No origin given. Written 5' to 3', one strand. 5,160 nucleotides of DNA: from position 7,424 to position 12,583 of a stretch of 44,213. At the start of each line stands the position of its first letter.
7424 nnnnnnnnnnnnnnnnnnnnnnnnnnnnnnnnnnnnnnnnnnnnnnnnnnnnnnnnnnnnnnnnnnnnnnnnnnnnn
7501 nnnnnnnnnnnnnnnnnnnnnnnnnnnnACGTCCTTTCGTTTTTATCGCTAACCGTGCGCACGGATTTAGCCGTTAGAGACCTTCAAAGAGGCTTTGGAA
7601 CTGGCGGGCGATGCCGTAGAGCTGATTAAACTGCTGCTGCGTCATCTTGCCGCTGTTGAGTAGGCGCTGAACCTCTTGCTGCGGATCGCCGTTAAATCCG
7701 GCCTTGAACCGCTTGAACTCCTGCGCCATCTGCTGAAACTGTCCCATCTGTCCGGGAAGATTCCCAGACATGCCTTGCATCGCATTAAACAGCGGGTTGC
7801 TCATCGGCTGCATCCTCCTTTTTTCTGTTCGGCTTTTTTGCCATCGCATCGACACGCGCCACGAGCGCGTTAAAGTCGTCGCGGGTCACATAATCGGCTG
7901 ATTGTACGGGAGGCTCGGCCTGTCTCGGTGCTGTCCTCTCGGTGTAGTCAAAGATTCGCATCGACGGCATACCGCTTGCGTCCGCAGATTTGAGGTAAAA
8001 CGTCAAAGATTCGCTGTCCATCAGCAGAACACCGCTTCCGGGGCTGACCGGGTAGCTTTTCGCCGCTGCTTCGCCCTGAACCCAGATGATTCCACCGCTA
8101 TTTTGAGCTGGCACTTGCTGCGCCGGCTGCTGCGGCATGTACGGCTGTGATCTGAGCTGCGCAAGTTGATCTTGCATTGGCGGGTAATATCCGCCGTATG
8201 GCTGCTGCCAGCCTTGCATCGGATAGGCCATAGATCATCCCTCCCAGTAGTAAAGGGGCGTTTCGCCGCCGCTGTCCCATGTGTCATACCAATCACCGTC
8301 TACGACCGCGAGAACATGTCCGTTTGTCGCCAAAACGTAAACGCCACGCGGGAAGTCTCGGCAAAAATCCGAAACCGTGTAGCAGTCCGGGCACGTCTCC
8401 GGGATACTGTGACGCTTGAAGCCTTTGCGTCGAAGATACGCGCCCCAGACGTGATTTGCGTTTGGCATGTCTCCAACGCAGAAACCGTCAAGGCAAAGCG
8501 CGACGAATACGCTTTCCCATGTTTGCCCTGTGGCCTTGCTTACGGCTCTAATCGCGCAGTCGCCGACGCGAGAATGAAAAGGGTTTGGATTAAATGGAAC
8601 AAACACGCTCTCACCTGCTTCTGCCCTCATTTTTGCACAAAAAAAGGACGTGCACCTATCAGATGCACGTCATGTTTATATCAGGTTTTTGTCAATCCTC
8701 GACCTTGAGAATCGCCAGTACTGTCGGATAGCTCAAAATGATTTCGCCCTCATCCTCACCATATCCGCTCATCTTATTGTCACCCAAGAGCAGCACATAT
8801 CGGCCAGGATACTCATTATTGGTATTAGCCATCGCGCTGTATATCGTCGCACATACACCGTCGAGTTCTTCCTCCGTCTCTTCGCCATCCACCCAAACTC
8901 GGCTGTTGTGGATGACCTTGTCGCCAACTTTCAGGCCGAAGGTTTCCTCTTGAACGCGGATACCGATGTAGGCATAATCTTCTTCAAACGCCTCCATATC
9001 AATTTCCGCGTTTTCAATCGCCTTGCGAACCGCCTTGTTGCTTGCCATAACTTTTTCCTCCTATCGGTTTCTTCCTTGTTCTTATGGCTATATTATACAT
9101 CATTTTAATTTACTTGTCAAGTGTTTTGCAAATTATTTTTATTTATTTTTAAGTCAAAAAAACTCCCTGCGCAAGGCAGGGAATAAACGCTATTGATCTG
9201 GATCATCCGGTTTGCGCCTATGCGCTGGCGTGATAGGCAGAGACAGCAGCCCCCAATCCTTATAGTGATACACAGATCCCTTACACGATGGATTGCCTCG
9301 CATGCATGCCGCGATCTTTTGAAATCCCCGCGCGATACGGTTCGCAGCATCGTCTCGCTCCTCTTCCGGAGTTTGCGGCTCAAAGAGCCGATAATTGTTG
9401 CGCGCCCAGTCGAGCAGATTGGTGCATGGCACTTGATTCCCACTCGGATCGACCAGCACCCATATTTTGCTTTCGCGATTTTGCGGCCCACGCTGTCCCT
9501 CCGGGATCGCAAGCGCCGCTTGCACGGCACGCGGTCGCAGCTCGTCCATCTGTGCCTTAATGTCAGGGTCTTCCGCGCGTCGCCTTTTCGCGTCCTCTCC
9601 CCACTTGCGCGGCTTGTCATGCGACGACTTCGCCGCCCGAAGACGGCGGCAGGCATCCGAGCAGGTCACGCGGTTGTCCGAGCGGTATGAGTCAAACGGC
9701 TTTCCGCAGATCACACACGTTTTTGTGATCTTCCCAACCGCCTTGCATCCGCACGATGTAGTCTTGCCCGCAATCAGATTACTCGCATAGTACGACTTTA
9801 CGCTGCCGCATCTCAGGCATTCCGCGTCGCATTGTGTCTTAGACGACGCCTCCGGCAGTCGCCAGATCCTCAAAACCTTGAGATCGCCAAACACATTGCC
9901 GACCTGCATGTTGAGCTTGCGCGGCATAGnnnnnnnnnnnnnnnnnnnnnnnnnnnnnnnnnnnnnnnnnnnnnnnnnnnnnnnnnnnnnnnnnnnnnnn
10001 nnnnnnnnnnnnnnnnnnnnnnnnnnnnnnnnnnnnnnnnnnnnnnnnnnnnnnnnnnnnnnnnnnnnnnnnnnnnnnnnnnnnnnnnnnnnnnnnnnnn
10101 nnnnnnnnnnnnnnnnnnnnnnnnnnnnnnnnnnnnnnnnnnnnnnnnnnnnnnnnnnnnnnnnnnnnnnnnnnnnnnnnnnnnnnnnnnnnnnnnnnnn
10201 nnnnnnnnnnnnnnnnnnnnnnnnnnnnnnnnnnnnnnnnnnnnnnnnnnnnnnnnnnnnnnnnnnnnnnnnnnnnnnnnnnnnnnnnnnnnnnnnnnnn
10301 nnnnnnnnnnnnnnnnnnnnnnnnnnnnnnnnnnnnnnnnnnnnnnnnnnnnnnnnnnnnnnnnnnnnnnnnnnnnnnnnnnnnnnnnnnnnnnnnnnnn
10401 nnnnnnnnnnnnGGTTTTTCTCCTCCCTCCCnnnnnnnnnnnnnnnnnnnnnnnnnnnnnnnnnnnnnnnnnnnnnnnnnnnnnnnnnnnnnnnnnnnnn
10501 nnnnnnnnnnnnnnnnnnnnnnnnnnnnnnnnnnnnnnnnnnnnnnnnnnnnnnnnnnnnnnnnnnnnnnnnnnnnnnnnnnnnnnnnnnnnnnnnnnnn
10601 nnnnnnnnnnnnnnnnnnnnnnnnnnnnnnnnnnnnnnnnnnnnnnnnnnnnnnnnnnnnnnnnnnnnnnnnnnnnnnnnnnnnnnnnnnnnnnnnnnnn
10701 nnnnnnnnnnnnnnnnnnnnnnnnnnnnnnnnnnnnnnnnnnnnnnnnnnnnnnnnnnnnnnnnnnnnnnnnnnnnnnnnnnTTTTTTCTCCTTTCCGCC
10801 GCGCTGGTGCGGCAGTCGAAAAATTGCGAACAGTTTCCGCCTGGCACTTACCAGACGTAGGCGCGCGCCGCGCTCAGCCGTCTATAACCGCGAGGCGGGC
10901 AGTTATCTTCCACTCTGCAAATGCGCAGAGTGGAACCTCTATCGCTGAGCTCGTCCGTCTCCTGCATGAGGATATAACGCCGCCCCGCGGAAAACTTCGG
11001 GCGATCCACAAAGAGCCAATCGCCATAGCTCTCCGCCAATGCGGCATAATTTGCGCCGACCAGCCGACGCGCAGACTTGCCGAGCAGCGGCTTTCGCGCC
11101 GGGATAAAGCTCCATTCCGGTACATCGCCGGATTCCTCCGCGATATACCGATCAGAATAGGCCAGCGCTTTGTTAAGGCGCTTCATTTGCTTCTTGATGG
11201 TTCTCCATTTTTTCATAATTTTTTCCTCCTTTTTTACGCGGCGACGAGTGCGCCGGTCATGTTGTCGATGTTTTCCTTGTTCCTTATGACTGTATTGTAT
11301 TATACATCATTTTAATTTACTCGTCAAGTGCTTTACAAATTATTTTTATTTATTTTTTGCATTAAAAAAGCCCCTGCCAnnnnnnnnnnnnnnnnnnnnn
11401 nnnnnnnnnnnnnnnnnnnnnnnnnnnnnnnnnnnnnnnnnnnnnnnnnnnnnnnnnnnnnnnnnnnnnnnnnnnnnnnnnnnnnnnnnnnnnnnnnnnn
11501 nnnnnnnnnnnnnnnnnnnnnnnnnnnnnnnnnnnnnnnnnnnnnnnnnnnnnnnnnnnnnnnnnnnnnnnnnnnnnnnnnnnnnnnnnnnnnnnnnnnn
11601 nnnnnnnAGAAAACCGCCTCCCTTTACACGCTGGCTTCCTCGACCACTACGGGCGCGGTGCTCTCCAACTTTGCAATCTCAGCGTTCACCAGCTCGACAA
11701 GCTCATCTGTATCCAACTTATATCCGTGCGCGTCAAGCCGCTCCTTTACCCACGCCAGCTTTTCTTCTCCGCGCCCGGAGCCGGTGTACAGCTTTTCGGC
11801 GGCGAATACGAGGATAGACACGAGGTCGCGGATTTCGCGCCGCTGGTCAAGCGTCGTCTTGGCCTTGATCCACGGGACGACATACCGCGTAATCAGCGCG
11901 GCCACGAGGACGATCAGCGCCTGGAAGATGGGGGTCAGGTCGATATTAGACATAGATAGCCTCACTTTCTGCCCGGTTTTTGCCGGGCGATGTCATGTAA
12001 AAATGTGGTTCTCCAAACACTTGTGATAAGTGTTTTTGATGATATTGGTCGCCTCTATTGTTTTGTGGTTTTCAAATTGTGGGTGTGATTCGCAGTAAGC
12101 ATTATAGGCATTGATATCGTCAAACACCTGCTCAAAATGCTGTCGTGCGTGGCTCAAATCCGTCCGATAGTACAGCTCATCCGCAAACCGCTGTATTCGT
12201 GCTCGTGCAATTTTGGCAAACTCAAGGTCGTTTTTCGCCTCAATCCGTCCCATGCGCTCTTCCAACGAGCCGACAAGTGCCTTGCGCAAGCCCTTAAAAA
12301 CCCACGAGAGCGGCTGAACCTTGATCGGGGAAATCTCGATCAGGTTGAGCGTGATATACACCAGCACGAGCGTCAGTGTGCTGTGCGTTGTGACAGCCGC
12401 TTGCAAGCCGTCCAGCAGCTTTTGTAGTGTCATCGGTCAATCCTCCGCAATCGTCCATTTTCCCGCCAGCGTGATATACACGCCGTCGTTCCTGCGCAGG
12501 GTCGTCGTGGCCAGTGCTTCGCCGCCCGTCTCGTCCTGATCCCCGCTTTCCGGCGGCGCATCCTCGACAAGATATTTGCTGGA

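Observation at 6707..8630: Stand-alone papain/C39-like peptidase clustered with a protein bearing a double-glycine-leader-like N-terminus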

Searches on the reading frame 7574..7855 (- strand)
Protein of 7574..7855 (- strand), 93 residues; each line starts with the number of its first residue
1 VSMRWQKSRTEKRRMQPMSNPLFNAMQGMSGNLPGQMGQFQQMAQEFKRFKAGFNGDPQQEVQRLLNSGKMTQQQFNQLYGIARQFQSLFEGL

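Call 5: search_protein_families(library=pfam, proteins=[window:7574-7855:-], max_evalue=0.1)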
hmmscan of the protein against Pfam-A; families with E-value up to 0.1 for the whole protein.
window:7574-7855:- (93 aa): 3 families
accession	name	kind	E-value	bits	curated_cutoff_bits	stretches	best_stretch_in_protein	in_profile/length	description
PF06791.18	TMP_2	-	0.02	15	30.2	1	37-89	115-166/208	Prophage tail length tape measure protein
PF19443.4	DAHL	-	0.037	14.2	38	1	13-88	120-192/221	DAHL domain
PF13406.11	SLT_2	-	0.049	13.3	24.3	1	27-61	146-180/292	Transglycosylase SLT domain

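Call 6: search_protein_families(library=phrogs, proteins=[window:7574-7855:-], max_evalue=0.1)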
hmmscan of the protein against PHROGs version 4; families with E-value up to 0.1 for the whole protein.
window:7574-7855:- (93 aa): 2 families
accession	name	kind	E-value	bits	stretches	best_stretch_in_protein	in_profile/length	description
phrog_22984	-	unknown function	1e-18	68.5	1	18-93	1-68/74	-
phrog_26851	-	unknown function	0.058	15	1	71-89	1-19/59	-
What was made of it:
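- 7574..7804 (-): C: 76-aa Q-rich helical protein. A core slot filled by two types (C5, C7) that are not detectably homologous. phrog_22984 1e-18 (call 6).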

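Call 8: search_protein_families(library=ncbifam, proteins=[window:7574-7855:-], max_evalue=0.1)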
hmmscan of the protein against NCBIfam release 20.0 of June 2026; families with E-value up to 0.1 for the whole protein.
window:7574-7855:- (93 aa): 0 families

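Call 42: search_protein_families(library=padloc, proteins=[window:7574-7855:-], max_evalue=0.1)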
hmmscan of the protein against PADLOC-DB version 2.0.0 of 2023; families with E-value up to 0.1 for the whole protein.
window:7574-7855:- (93 aa): 0 families

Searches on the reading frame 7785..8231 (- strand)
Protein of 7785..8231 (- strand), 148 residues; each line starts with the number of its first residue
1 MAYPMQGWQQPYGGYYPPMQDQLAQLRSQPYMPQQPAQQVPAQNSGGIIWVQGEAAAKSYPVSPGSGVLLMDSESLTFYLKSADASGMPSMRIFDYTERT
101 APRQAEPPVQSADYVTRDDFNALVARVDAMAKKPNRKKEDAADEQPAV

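Call 5: search_protein_families(library=pfam, proteins=[window:7785-8231:-], max_evalue=0.1)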
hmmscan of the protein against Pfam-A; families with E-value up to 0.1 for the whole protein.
window:7785-8231:- (148 aa): 0 families

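Call 6: search_protein_families(library=phrogs, proteins=[window:7785-8231:-], max_evalue=0.1)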
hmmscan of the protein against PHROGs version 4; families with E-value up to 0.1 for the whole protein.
window:7785-8231:- (148 aa): 1 family
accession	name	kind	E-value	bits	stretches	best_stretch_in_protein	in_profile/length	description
phrog_21718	-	unknown function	1.1e-32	114.1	1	3-139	12-149/159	-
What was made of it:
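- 7785..8231 (-): B: P/Q/Y-rich N-terminus, conserved beta-rich middle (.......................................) and C-terminal helix. Core member. phrog_21718 1.1e-32 (call 6).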

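Call 8: search_protein_families(library=ncbifam, proteins=[window:7785-8231:-], max_evalue=0.1)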
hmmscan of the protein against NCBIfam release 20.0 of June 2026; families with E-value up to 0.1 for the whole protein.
window:7785-8231:- (148 aa): 0 families

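Call 42: search_protein_families(library=padloc, proteins=[window:7785-8231:-], max_evalue=0.1)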
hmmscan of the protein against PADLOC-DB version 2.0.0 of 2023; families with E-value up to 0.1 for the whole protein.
window:7785-8231:- (148 aa): 0 families

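Call 45: search_solved_structures(query=A5, max_evalue=10)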
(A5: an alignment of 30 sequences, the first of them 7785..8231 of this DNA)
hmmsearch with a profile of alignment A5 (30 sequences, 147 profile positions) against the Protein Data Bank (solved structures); distinct sequences matched with E-value up to 10: 5.
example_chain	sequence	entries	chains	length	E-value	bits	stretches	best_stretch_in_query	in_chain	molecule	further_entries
7y5e_QL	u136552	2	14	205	0.91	12.8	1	71-142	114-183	PsbQ'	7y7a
2c3g_A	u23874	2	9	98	0.91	12.8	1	75-104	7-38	ALPHA-AMYLASE G-6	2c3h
9rgw_A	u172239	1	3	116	1.3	12.4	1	59-135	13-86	sc-apCC3-CW2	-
9rgx_A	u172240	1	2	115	2.5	11.4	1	60-135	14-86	sc-apCC3-ACW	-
4oyd_B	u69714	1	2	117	6.3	10.1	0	99-137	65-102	Computationally designed Inhibitor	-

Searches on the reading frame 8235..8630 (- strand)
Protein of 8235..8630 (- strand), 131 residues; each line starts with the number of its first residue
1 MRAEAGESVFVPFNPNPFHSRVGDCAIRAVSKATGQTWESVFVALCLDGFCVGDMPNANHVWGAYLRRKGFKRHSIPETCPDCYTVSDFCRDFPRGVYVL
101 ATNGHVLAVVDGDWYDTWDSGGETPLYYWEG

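Call 5: search_protein_families(library=pfam, proteins=[window:8235-8630:-], max_evalue=0.1)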
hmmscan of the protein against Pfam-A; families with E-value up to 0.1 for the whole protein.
window:8235-8630:- (131 aa): 0 families

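Call 6: search_protein_families(library=phrogs, proteins=[window:8235-8630:-], max_evalue=0.1)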
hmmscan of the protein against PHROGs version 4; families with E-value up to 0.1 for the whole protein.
window:8235-8630:- (131 aa): 2 families
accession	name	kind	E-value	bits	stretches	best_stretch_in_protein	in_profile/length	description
phrog_3754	-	unknown function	2.5e-28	100.2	1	13-130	11-142/145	-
phrog_15863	-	unknown function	3.5e-07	30.9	1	10-121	3-110/312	-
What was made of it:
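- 8235..8630 (-): A: small papain-fold Cys-His-Asp protein (probable start 8606). An optional member of the cassette. phrog_3754 2.5e-28 (call 6).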

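Call 8: search_protein_families(library=ncbifam, proteins=[window:8235-8630:-], max_evalue=0.1)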
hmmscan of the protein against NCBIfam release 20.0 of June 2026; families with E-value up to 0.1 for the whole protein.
window:8235-8630:- (131 aa): 0 families

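Call 13: find_homologous_proteins(query=window:8235-8630:-)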
Query window:8235-8630:- (131 aa): 2570 proteins with E <= 0.001 among 2581 candidates; the best 120 are listed.
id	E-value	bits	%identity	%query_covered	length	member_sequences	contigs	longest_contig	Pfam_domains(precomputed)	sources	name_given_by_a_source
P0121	4.9e-86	304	96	100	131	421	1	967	-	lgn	-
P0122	2.1e-69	250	81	94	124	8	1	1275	-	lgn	-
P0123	7.3e-66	238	78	93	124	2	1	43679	-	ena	-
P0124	1.1e-61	225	69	92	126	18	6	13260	-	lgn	-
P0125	1.3e-59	218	69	92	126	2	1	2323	-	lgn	-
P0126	1.0e-58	215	68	89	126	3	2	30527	-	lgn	-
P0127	1.1e-58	215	70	89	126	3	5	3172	-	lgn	-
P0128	3.0e-58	214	72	92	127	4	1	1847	-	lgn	-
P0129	8.6e-58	212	65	92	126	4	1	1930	-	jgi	-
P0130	1.1e-57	212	66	92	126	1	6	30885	-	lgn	-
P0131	2.4e-57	211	70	93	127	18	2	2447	-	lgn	-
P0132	2.5e-57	211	66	89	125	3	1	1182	-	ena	-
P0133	2.5e-57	211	68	90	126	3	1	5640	-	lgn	-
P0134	7.5e-57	209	67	93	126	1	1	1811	-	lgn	-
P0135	8.2e-57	209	66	93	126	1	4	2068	-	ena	-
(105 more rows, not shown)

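Call 16: search_solved_structures(query=A2, max_evalue=10)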
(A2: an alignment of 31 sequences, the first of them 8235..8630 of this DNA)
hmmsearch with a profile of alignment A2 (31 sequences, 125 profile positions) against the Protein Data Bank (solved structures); distinct sequences matched with E-value up to 10: 3.
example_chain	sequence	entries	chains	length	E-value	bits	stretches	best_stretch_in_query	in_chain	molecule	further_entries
6wo6_A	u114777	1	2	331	1.5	12.1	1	33-87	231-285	RavA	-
6pol_A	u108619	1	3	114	1.6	12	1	4-48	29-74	Roundabout homolog 3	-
6pog_A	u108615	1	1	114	1.6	11.9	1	4-48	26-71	Roundabout homolog 3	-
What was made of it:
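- On Peptidase C39 (bacteriocin leader peptidase): A profile search against PDB sequences found nothing (call 16).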

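Call 23: predict_structure(alignment_id=A3)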
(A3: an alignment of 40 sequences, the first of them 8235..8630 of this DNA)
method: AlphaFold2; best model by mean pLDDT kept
length: 131 residues; sequences in the alignment: 40
mean_pLDDT: 92.7   pTM: 0.86
mean pLDDT of the five models: 92.7, 92.1, 92.1, 91.7, 89.6
residues with pLDDT >= 90: 112; 70-90: 10; 50-70: 6; < 50: 3
segments of 3 or more residues with pLDDT < 50: 1-3
pLDDT, mean of each block of 10 residues (from residue 1): 66 95 94 98 98 95 98 86 90 96 96 97 96 96
secondary structure, 60 per line:
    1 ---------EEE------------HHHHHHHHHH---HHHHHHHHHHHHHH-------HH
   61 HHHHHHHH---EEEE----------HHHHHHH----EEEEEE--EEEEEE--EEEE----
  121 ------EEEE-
elements in order: E10-12 H25-34 H38-51 H59-68 E72-75 H86-92 E97-102 E105-110 E113-116 E127-130
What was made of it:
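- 8235..8630 (-): AF2 pLDDT 92.7 (call 23).
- On Peptidase C39 (bacteriocin leader peptidase): The topology in the pLDDT 92.7 model fits (call 23).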

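Call 27: fold_search(model_id=the predicted structure, library=pdb)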
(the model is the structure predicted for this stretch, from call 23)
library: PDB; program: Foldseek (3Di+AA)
matches with E <= 10: 209; with E <= 0.001: 0
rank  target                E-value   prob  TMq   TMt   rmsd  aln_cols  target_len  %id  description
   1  8brf_AAA              9.3e-02  0.77  0.50  0.46   6.1       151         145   11  YopQ apo from Yersinia enterocolitica (released 2023-12-13)
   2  6pgv_A                1.4e-01  0.63  0.45  0.40   6.9       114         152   22  Human Josephin-2 in complex with ubiquitin (released 2019-10-23)
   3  8brf_BBB              2.1e-01  0.60  0.48  0.46   4.4       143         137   12  YopQ apo from Yersinia enterocolitica (released 2023-12-13)
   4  4j30_A                4.7e-01  0.25  0.33  0.29   3.7        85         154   19  Structure of the effector - immunity system Tae4 / Tai4 from Salmonella typhimurium, selenomethionine variant (released 2013-05-22)
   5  1pxv_A                7.8e-01  0.23  0.41  0.32   7.0       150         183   11  The staphostatin-staphopain complex: a forward binding inhibitor in complex with its target cysteine protease (released 2003-10-21)
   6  5xe9_B                8.3e-01  0.14  0.35  0.36   7.3       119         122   13  Crystal Structure of the Complex of the Peptidase Domain of Streptococcus mutans ComA with a Small Molecule Inhibitor. (released 2017-06-28)
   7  1y4h_A                8.8e-01  0.12  0.34  0.28   8.9       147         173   10  Wild type staphopain-staphostatin complex (released 2005-01-18)
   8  8ssi_A                9.4e-01  0.08  0.21  0.12   6.5        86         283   15  Structure of Burkholderia pseudomallei deubiquitinase TssM in complex with ubiquitin (released 2024-06-05)
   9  8pz3_B                1.2e+00  0.09  0.24  0.13   6.2        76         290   17  TssM - A USP-like DUB from B. pseudomallei (193-430) (released 2023-12-13)
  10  3fe5                  1.2e+00  0.04  0.18  0.09  10.6        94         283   16  Crystal structure of 3-hydroxyanthranilate 3,4-dioxygenase from bovine kidney (released 2009-06-09)
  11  8xw5_A                1.6e+00  0.06  0.24  0.07  33.3       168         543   12  Cryo-EM structure of the aspartate:alanine antiporter AspT mutant L60C (released 2025-01-22)
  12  7ahm_C                1.8e+00  0.04  0.21  0.19   8.5        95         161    9  Low-resolution structure of the K+/H+ antiporter subunit KhtT in complex with c-di-AMP (released 2021-03-31)
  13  9edc_B                1.9e+00  0.02  0.15  0.13  12.7       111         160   11  Reset Type-I Protein Kinase A Holoenzyme (released 2025-04-23)
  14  9rju_A                2.0e+00  0.02  0.14  0.03  10.4        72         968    6  W-formate dehydrogenase from Nitratidesulfovibrio vulgaris (Desulfovibrio vulgaris) - anaerobic soaked with 50 bar CO2 (released 2026-03-04)
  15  8aa9_B                2.1e+00  0.09  0.29  0.22  14.0       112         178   17  Crystal structure of the Rpa1 AROD-OB-1 domains (released 2023-05-03)
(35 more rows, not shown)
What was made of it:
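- On Peptidase C39 (bacteriocin leader peptidase): Other papain-like folds rank higher (call 27).
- On Papain-like (clan CA-type) cysteine hydrolase/transferase fold: Best PDB matches: YopQ E 0.09, Josephin-2 E 0.14 (TM 0.45), Tae4, staphopain, ComA and TssM, all with E>0.09 (call 27).
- ComA-PEP appears among the weak structural matches (call 27).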

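Call 42: search_protein_families(library=padloc, proteins=[window:8235-8630:-], max_evalue=0.1)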
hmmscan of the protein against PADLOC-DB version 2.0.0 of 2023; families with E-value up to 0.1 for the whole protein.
window:8235-8630:- (131 aa): 0 families

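Call 58: fold_search(model_id=the predicted structure, library=viral)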
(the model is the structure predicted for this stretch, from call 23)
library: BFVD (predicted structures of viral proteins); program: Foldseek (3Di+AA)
matches with E <= 10: 296; with E <= 0.001: 21
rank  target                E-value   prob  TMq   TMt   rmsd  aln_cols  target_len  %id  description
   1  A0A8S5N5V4            3.1e-14  1.00  0.85  0.76   1.9       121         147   56  Uncharacterized protein (Fragment) [Caudovirales sp. ctXjW8]
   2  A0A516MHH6            1.7e-10  1.00  0.82  0.74   2.2       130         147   23  (no name in the UniProt tables at hand)
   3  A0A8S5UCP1            7.3e-10  1.00  0.88  0.33   2.2       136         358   24  Uncharacterized protein [Siphoviridae sp. ctgN495]
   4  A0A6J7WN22            2.9e-08  1.00  0.73  0.75   2.7       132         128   19  Uncharacterized protein [uncultured Caudovirales phage]
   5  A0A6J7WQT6            3.4e-07  1.00  0.71  0.44   3.2       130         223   15  Uncharacterized protein [uncultured Caudovirales phage]
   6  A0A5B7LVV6            3.8e-07  1.00  0.71  0.59   4.4       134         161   20  Uncharacterized protein [Pseudomonas phage ITTPL]
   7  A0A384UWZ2            4.1e-07  1.00  0.74  0.68   3.9       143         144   19  (no name in the UniProt tables at hand)
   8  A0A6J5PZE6            4.6e-07  1.00  0.61  0.58   3.7       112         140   21  Thioesterase domain-containing protein [uncultured Caudovirales phage]
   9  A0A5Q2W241            1.1e-06  1.00  0.68  0.76   2.0       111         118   25  (no name in the UniProt tables at hand)
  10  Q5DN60                2.5e-06  1.00  0.63  0.41   3.1       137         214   18  Gp45 [Alphaproteobacteria phage PhiJL001]
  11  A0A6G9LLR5            2.7e-06  1.00  0.72  0.52   4.0       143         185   19  Uncharacterized protein [Enterococcus phage vipetofem]
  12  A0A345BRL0            3.2e-06  1.00  0.67  0.73   3.1       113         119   19  (no name in the UniProt tables at hand)
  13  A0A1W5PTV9            9.9e-06  1.00  0.66  0.61   4.0       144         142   17  (no name in the UniProt tables at hand)
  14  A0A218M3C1            1.4e-05  1.00  0.62  0.57   3.3       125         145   23  Uncharacterized protein [Acidovorax phage ACP17]
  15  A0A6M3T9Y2            4.2e-05  1.00  0.63  0.66   3.2       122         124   16  Uncharacterized protein [Sphingomonas phage Kharn]
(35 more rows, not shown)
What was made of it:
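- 8235..8630 (-): Foldseek results in calls 27 and 58.
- On Papain-like (clan CA-type) cysteine hydrolase/transferase fold: In BFVD a Josephin-domain protein scores E 0.011 (call 58).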

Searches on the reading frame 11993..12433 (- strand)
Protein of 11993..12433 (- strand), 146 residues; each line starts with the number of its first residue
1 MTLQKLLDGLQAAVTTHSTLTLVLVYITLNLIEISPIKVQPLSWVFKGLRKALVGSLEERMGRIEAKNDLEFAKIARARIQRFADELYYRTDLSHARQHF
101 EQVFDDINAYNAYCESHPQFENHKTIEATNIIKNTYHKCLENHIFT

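Call 20: search_protein_families(library=phrogs, proteins=[window:11993-12433:-], max_evalue=0.00001)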
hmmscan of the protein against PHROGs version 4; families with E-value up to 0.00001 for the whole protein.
window:11993-12433:- (146 aa): 1 family
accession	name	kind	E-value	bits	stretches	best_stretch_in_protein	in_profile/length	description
phrog_37604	-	unknown function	1.4e-23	84.5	1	24-145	41-167/168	-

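Call 80: search_protein_families(library=pfam, proteins=[window:11993-12433:-], max_evalue=0.01)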
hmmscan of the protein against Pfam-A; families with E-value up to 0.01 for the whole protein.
window:11993-12433:- (146 aa): 0 families
